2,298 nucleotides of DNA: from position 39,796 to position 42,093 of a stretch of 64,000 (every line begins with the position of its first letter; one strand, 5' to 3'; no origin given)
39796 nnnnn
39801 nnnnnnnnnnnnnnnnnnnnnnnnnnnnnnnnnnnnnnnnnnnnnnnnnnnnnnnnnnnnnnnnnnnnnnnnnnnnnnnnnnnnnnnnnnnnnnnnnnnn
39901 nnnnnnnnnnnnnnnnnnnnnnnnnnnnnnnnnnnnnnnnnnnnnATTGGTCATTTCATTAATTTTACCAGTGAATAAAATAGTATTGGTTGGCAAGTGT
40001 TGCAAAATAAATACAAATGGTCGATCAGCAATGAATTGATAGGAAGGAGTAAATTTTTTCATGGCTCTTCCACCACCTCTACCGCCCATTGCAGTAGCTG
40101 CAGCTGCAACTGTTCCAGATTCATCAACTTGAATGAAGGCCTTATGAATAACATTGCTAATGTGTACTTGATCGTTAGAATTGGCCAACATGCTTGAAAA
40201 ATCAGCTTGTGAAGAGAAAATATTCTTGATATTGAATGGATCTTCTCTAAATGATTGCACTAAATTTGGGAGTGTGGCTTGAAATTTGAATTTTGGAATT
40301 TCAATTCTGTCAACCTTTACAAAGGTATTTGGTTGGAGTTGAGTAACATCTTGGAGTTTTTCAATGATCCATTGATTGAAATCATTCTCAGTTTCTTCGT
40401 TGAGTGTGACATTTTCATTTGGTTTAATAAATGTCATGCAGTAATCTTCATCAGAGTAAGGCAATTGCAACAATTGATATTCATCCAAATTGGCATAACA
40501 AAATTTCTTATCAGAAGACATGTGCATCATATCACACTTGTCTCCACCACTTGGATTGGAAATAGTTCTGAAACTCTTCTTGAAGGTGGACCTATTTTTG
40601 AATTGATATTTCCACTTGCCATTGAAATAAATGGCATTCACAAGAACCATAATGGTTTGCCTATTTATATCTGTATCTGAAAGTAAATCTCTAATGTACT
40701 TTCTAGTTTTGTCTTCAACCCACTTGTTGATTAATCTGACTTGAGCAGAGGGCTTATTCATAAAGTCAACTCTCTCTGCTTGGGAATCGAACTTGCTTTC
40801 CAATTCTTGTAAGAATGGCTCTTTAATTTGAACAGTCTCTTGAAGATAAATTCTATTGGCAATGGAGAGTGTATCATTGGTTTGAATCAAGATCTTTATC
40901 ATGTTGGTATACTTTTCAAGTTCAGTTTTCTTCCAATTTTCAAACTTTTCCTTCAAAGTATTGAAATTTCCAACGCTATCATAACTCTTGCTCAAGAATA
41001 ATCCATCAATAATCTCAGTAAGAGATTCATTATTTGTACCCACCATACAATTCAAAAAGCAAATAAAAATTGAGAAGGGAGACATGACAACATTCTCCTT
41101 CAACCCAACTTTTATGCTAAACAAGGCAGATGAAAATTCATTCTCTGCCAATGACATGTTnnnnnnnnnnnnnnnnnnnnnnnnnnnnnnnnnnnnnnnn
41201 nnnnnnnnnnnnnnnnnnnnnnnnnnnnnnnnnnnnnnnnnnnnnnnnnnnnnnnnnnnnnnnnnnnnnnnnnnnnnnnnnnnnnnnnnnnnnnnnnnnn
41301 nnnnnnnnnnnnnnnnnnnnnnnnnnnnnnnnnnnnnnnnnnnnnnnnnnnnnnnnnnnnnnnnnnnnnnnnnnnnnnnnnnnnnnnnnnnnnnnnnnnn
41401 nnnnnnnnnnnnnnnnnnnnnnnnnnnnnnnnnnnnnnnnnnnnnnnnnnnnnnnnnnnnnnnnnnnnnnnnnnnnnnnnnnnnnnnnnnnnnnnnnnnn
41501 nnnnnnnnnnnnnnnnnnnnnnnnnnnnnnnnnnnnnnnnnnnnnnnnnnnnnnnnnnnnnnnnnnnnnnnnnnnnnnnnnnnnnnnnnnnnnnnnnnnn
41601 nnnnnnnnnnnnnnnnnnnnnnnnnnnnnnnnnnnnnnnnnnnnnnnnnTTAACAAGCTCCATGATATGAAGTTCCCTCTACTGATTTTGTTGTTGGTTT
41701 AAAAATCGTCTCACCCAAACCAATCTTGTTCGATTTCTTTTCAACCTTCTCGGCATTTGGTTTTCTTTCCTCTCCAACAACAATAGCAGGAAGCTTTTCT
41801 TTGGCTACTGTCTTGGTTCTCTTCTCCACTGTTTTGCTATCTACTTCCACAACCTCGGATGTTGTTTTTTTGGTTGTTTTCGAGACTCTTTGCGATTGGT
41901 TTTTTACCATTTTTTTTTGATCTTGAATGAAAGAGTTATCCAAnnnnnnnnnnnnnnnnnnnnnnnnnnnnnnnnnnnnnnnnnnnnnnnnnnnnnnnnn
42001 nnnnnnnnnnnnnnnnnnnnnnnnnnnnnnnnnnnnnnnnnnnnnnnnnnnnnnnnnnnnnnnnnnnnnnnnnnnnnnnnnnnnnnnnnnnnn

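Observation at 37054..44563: Head-to-head pair of RGS-START fusion paralogs flanking a serpin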

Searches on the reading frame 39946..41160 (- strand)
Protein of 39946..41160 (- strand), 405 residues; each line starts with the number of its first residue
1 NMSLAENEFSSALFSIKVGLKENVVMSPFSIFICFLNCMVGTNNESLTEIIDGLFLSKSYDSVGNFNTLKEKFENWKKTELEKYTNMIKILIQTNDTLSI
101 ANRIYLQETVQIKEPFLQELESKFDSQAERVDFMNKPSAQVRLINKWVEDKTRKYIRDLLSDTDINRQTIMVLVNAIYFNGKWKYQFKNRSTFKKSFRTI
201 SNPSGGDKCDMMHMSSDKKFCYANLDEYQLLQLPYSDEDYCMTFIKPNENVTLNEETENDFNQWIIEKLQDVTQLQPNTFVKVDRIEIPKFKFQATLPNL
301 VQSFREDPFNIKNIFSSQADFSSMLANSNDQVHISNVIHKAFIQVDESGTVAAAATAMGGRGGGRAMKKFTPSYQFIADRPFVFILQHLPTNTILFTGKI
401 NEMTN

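Call 40: find_homologous_proteins(query=window:39946-41160:-, max_evalue=1e-10)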
Query window:39946-41160:- (405 aa): 206 proteins with E <= 1e-10 among 2799 candidates; the best 120 are listed.
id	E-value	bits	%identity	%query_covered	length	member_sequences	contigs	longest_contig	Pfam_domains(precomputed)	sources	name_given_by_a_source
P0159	2.4e-266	901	99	100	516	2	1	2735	PF00079.26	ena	-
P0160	2.1e-119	417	49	100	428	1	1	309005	PF00079.26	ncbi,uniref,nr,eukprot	ncbi:predicted protein [Naegleria gruberi]|uniref:Predicted protein n=1 Tax=Naegleria gruberi TaxID=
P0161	1.6e-117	411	47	100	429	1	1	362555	PF00079.26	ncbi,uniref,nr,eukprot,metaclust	ncbi:predicted protein [Naegleria gruberi]|uniref:Predicted protein n=1 Tax=Naegleria gruberi TaxID=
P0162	3.7e-98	347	44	100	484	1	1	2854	PF00079.26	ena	-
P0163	1.5e-64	236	35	99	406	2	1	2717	PF00079.26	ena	-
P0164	1.0e-43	168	35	75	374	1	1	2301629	PF00079.26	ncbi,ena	-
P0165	7.6e-42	162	34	93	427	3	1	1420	PF00079.26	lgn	-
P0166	2.0e-40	157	33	95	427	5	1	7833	PF00079.26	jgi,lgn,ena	jgi:serpin B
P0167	4.7e-40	156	30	99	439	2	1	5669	PF00079.26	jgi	-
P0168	7.7e-40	155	31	93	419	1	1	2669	PF00079.26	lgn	-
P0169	2.8e-39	153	34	76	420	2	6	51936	PF00079.26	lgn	-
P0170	5.9e-39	152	32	99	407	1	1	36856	PF00079.26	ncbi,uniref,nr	ncbi:hypothetical protein ILUMI_11472 [Ignelater luminosus]|uniref:Serpin domain-containing protein 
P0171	8.5e-39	152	31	97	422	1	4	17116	PF00079.26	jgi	-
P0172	1.8e-38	151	30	97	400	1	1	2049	PF00079.26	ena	-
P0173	2.3e-38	150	32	98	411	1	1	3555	PF00079.26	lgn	-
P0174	4.1e-38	149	36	76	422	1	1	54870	PF00079.26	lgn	-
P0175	5.5e-38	149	33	75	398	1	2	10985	PF00079.26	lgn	-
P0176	9.8e-38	148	29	98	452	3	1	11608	PF00079.26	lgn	-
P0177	2.9e-37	147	34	76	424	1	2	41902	PF00079.26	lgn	-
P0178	3.4e-37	146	29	98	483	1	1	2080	PF00079.26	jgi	jgi:serpin B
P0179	5.1e-37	146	32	75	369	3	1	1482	PF00079.26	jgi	jgi:serpin B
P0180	6.1e-37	146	33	76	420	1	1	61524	PF00079.26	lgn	-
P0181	8.6e-37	145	30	94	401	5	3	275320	PF00079.26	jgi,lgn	-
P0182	1.1e-36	145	33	76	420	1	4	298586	PF00079.26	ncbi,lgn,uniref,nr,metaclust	ncbi:serpin family protein [Legionella feeleii]|uniref:Serine protease inhibitor n=1 Tax=Legionella 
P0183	1.5e-36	144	30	98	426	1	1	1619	PF00079.26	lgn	-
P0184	1.6e-36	144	33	76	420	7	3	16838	PF00079.26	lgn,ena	-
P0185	1.9e-36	144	30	94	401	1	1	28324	PF00079.26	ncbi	ncbi:MAG: serpin family protein [Dictyoglomus thermophilum]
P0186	2.1e-36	144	30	99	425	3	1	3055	PF00079.26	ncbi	-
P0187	2.3e-36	144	31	93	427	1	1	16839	PF00079.26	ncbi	-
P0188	2.4e-36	144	30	97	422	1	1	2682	PF00079.26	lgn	-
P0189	2.5e-36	144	32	97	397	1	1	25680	PF00079.26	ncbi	ncbi:MAG: serpin family protein [Bacteroidota bacterium]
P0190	2.9e-36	143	30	93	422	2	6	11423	PF00079.26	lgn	-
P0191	2.9e-36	143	30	97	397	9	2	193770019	PF00079.26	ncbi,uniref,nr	ncbi:serpin B10 isoform X3 [Cricetulus griseus]|uniref:Serpin B10 n=3 Tax=Cricetulus griseus TaxID=1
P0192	3.3e-36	143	28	97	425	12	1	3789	PF00079.26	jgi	-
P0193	4.6e-36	143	31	93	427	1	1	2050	PF00079.26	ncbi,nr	ncbi:MAG: serpin family protein [Chloroflexi bacterium]|nr:serpin family protein [Chloroflexota bact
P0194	4.7e-36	143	30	98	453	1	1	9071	PF00079.26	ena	-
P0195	4.8e-36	143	35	75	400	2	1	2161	PF00079.26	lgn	-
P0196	5.2e-36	143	30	97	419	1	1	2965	PF00079.26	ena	-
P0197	5.5e-36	142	31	99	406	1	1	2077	PF00079.26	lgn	-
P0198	6.5e-36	142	30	97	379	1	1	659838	PF00079.26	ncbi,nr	ncbi:hypothetical protein FQR65_LT03549 [Abscondita terminalis]|nr:hypothetical protein FQR65_LT0354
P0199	7.1e-36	142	30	97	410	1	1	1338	PF00079.26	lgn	-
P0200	1.2e-35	141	30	97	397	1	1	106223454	PF00079.26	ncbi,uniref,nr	ncbi:serine (or cysteine) peptidase inhibitor, clade B (ovalbumin), member 10 [Rattus norvegicus]|un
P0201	1.2e-35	141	31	99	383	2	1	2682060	PF00079.26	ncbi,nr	ncbi:Leukocyte elastase inhibitor [Bulinus truncatus]|nr:Leukocyte elastase inhibitor [Bulinus trunc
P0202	1.3e-35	141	30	97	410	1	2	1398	PF00079.26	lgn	-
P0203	1.4e-35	141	34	75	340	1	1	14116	PF00079.26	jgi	-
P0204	2.2e-35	140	30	97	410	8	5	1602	PF00079.26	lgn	-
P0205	3.2e-35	140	32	93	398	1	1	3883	PF00079.26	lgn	-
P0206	3.9e-35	140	34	75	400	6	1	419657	PF00079.26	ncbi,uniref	ncbi:MAG: serpin family protein [Dictyoglomus turgidum]|uniref:serpin family protein n=1 Tax=Dictyog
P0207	5.0e-35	139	30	93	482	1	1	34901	PF00079.26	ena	-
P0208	5.2e-35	139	34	75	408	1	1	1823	PF00079.26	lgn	-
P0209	5.4e-35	139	31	94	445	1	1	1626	PF00079.26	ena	-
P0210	6.9e-35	139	26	97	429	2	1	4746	PF00079.26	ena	-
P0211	7.6e-35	139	30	93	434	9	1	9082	PF00079.26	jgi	-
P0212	7.7e-35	139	30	93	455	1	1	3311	PF00079.26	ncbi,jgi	-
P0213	7.8e-35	139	28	94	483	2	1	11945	PF00079.26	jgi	jgi:serpin B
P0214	8.6e-35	138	29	97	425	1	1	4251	PF00079.26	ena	-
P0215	1.2e-34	138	30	97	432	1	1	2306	PF00079.26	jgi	-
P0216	1.6e-34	138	26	97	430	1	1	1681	PF00079.26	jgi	-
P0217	3.0e-34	137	35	67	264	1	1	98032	PF00079.26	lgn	-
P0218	3.1e-34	137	31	93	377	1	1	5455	PF00079.26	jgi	jgi:serpin B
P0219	3.2e-34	137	30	97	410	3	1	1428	PF00079.26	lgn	-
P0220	3.4e-34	137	29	97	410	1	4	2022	PF00079.26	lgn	-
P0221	3.9e-34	136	27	94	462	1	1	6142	PF00079.26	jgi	jgi:serpin B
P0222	4.6e-34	136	29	93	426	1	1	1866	PF00079.26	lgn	-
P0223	5.1e-34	136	29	97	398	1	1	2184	PF00079.26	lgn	-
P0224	5.1e-34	136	29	97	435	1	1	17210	PF00079.26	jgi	jgi:serine protease inhibitor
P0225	5.2e-34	136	32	93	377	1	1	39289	PF00079.26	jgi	jgi:serpin B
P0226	5.7e-34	136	31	95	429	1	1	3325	PF00079.26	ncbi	-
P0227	7.5e-34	135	32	93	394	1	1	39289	PF00079.26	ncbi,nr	ncbi:MAG: serpin family protein [Bacteroidales bacterium]|nr:serpin family protein [Bacteroidales ba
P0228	8.2e-34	135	29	97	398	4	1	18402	PF00079.26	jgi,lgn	jgi:serpin B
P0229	8.5e-34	135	29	100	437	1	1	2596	PF00079.26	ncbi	-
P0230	1.2e-33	135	29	97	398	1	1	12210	PF00079.26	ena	-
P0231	1.3e-33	135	30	97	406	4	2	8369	PF00079.26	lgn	-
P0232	1.7e-33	134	30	97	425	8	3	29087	PF00079.26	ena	-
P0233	2.1e-33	134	32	99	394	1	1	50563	PF00079.26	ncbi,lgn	ncbi:MAG: serpin family protein [Bacteroidales bacterium]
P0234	2.1e-33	134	29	97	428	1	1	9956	PF00079.26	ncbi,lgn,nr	ncbi:MAG: serpin family protein [Thermoflexales bacterium]|nr:serpin family protein [Thermoflexales 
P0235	2.3e-33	134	31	98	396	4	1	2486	PF00079.26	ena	-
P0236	2.5e-33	134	32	94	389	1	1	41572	PF00079.26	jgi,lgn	-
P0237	2.8e-33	134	31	93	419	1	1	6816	PF00079.26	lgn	-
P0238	3.3e-33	133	29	98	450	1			PF00079.26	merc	-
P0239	4.0e-33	133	27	93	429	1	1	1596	PF00079.26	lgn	-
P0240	5.2e-33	133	27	97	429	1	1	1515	PF00079.26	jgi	-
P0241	7.1e-33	132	28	98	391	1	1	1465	PF00079.26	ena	-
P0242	9.4e-33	132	28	97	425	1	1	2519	PF00079.26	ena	-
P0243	1.0e-32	132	29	93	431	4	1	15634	PF00079.26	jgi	jgi:serpin B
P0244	1.1e-32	132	28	95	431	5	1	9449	PF00079.26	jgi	jgi:serine protease inhibitor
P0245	1.6e-32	131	28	97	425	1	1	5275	PF00079.26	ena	-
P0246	1.6e-32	131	28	97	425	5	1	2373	PF00079.26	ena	-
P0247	1.8e-32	131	29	97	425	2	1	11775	PF00079.26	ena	-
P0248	1.9e-32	131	29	94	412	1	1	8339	PF00079.26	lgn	-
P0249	2.1e-32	131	32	94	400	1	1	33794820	PF00079.26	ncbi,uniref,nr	ncbi:unnamed protein product [Phaedon cochleariae]|uniref:Serpin domain-containing protein n=1 Tax=P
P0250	2.1e-32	131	28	95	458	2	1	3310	PF00079.26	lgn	-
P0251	2.8e-32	130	33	75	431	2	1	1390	PF00079.26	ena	-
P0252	3.0e-32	130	30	93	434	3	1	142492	PF00079.26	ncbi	-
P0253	3.1e-32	130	28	97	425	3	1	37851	PF00079.26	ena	-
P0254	3.1e-32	130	32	75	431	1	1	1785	PF00079.26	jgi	jgi:serpin B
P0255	3.1e-32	130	26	97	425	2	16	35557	PF00079.26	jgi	jgi:serpin B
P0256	3.4e-32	130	27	97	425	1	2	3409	PF00079.26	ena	-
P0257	6.2e-32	129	29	93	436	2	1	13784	PF00079.26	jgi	jgi:serpin B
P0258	1.2e-31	128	28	97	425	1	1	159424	PF00079.26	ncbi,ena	-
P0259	1.3e-31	128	27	100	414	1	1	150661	PF00079.26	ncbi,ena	-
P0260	1.5e-31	128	28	97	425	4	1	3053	PF00079.26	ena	-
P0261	1.8e-31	128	28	97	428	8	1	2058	PF00079.26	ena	-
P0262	3.9e-31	126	26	97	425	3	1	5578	PF00079.26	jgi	jgi:serpin B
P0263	7.1e-31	126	29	99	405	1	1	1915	PF00079.26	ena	-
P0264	7.5e-31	126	28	97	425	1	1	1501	PF00079.26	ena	-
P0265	9.6e-31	125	26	97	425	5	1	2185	PF00079.26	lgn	-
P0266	1.0e-30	125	28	97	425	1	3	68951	PF00079.26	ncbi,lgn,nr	ncbi:MAG: serpin family protein [Chloroflexi bacterium]|nr:serpin family protein [Chloroflexota bact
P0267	1.3e-30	125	29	93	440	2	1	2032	PF00079.26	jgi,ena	-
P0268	1.3e-30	125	32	93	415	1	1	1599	PF00079.26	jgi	jgi:serpin B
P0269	1.7e-30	124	29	97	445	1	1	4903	PF00079.26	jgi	jgi:serpin B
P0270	1.9e-30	124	29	97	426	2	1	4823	PF00079.26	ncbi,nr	ncbi:MAG: serpin family protein [Chloroflexi bacterium]|nr:serpin family protein [Chloroflexota bact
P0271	2.1e-30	124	29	93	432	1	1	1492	PF00079.26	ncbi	-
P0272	2.3e-30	124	29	93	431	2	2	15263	PF00079.26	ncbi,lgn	-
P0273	2.5e-30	124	29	97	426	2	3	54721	PF00079.26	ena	-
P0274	2.5e-30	124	29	96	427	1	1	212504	PF00079.26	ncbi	-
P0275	3.8e-30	123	27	99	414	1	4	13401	PF00079.26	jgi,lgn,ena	jgi:serpin B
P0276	3.9e-30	123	29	97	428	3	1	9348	PF00079.26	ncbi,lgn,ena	-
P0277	4.4e-30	123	29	97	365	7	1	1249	PF00079.26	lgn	-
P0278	4.5e-30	123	27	94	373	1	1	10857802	PF00079.26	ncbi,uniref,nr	ncbi:unnamed protein product [Caenorhabditis bovis]|uniref:Serpin domain-containing protein n=1 Tax=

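Call 54: search_solved_structures(query=window:39946-41160:-, max_evalue=1e-20, show_alignments=1)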
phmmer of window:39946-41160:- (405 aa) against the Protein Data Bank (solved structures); distinct sequences matched with E-value up to 1e-20: 118 (the best 60 are shown).
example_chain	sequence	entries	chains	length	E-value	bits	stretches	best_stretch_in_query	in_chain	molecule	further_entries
4p0f_A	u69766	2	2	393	5.4e-47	163.7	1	21-400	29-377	Serine protease inhibitor 4, isoform B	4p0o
9j91_A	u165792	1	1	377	3e-43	151.4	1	9-399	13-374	Serine protease inhibitor 1 serpin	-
4zk0_A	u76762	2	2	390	5.5e-40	140.7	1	6-401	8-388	Serpin B4 | Serpin B3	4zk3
2zv6_A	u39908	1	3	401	6e-40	140.6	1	6-401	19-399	Serpin B3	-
4ga7_A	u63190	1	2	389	2.3e-39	138.7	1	22-401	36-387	Leukocyte elastase inhibitor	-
7qtz_A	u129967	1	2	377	7.3e-39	137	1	3-402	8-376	Putative salivary serpin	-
9j88_B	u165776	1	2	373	3.9e-38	134.6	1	21-400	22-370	Serine proteinase inhibitor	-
1dzg_I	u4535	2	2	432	2.5e-37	131.9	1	21-400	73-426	ANTITHROMBIN-III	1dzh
1oyh_I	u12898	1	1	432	3.6e-37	131.4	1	21-400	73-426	Antithrombin-III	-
3nda_A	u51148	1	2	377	4.2e-37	131.2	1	5-402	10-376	Serpin-2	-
2b4x_L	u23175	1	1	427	4.8e-37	131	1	21-400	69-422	Antithrombin-III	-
1ant_L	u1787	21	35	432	4.9e-37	131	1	21-400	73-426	ANTITHROMBIN | ANTITHROMBIN III | PROTEIN (ANTITHROMBIN-III)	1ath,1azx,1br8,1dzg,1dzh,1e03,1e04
1att_A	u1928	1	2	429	5.5e-37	130.8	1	4-400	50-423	ANTITHROMBIN III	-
2hij_I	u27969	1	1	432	5.5e-37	130.8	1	21-400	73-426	Antithrombin-III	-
2gd4_I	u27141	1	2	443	5.8e-37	130.7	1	21-400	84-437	Antithrombin-III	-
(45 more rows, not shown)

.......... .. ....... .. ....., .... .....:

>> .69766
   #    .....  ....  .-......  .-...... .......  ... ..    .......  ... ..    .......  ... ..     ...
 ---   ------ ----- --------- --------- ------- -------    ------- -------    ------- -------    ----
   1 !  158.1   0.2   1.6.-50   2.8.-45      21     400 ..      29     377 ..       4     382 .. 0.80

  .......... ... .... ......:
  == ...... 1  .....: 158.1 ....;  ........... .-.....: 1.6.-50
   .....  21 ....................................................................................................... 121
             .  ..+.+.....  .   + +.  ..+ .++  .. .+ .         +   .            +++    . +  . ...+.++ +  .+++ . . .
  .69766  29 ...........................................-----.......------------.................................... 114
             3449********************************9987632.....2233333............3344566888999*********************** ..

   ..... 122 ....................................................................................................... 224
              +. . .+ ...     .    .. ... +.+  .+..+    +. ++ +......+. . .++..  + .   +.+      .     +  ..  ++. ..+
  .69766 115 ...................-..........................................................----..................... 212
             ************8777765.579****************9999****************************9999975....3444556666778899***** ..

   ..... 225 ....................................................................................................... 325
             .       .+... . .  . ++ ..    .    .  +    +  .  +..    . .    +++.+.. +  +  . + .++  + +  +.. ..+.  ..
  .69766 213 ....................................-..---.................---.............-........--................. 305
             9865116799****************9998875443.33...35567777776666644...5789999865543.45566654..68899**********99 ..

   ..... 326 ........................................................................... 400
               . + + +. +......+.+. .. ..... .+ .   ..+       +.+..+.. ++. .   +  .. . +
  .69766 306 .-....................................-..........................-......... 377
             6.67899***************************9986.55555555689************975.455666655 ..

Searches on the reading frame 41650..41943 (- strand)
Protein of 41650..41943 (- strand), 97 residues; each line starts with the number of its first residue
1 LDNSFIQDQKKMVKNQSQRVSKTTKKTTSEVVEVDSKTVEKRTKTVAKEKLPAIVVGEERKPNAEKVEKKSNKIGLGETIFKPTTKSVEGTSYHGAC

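Call 3: search_protein_families(library=pfam, proteins=[window:41650-41943:-], max_evalue=0.1)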
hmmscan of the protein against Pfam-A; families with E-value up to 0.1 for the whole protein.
window:41650-41943:- (97 aa): 0 families

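Call 55: find_encoding_contigs(protein=window:41650-41910:-, flank=3000, max_places=3)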
Protein window:41650-41910:- (86 aa): no gene with exactly this product is on record in the collection.
